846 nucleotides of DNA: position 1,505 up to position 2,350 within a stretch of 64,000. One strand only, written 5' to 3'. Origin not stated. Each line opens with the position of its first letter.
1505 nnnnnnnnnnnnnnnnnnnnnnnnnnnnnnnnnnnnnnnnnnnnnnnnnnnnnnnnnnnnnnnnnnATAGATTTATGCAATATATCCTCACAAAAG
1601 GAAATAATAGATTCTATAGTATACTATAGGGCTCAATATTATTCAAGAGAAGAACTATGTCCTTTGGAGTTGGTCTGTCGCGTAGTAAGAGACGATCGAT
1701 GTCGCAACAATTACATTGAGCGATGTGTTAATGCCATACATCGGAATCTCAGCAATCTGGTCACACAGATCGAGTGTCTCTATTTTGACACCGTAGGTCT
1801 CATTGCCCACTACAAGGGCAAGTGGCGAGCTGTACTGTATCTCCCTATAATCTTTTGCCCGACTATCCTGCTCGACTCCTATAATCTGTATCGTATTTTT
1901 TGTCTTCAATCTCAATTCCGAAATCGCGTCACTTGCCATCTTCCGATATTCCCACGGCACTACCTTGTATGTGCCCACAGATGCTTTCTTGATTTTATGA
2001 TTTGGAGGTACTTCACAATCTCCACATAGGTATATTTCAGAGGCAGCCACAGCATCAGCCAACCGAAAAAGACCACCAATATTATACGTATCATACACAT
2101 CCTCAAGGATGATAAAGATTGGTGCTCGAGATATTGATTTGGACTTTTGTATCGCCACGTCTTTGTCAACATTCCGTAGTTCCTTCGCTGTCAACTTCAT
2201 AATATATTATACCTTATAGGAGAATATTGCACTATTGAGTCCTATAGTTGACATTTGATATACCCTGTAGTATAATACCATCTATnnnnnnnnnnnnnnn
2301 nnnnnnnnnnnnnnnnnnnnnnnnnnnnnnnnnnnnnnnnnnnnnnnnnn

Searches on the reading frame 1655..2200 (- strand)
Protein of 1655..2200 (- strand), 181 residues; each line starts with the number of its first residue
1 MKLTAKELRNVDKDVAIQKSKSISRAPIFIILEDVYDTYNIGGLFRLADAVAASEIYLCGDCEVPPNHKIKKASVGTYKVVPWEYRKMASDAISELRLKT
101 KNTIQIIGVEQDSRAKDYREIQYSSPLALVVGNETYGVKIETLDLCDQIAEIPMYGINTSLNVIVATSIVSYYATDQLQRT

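Call 59: search_protein_families(library=pfam, proteins=[window:1655-2200:-], max_evalue=0.01)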
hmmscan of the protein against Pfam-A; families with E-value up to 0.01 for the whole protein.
window:1655-2200:- (181 aa): 1 family
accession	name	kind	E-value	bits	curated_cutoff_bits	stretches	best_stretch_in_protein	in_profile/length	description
PF00588.24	SpoU_methylase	-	7.7e-33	114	29.7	1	28-172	2-142/142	SpoU rRNA Methylase family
